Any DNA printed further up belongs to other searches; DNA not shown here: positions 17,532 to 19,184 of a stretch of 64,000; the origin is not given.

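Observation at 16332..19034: G1P-dehydrogenase-like Fe-ADH enzyme paired with a GlpT/UhpT-type organophosphate antiporter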

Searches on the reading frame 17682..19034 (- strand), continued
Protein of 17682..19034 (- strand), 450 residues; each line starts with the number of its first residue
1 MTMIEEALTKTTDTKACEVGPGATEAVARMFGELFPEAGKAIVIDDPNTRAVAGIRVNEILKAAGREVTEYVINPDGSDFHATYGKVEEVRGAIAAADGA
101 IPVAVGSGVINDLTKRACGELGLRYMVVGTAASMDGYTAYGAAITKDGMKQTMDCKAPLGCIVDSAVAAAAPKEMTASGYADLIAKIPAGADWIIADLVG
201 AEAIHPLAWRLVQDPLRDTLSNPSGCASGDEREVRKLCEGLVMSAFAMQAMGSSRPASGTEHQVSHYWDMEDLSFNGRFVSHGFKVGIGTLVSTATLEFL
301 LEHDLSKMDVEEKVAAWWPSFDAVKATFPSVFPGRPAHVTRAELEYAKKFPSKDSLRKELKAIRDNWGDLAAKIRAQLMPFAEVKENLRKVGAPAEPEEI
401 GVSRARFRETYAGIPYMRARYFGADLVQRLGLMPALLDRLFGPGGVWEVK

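Call 62: search_solved_structures(query=L015:7343-9820:+, max_evalue=1e-10)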
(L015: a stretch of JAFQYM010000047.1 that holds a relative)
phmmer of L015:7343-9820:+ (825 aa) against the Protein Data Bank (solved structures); distinct sequences matched with E-value up to 1e-10: 16.
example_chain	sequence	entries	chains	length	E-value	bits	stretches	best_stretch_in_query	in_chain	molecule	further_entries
4x9m_A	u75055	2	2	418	3.9e-51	177.6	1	3-352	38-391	L-alpha-glycerophosphate oxidase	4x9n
8w75_D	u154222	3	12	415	5.8e-33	117.5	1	4-273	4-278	FI05204p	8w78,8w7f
3dme_A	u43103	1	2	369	1.3e-32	116.3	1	3-354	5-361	conserved exported protein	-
3cty_A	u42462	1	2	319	6.9e-16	61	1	496-794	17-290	Thioredoxin reductase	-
5uth_A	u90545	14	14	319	8.5e-16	60.7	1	490-794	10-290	Thioredoxin reductase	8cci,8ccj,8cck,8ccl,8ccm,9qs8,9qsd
2a87_A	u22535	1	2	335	2.3e-15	59.2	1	494-797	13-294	Thioredoxin reductase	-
9xub_A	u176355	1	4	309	7.4e-15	57.6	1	495-797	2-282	Thioredoxin reductase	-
1y56_B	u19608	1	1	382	1.3e-14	56.7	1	2-359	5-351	sarcosine oxidase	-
7aaw_A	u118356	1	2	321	8.2e-14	54.1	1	494-819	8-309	Thioredoxin reductase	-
4gcm_A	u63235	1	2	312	1.3e-12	50.2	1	496-818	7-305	Thioredoxin reductase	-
7jyp_A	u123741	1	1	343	2.8e-12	49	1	489-799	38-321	Thioredoxin reductase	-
2vdc_G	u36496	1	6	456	4.4e-12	48.4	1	496-820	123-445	GLUTAMATE SYNTHASE [NADPH] SMALL CHAIN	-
6s6s_G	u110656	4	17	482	5.3e-12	48.1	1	496-820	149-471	Glutamate synthase [NADPH] small chain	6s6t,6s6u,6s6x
2gag_A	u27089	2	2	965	2.1e-11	46.2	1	496-759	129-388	heterotetrameric sarcosine oxidase alpha-subunit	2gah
4ysh_A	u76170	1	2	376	3.5e-11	45.4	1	3-362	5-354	Glycine oxidase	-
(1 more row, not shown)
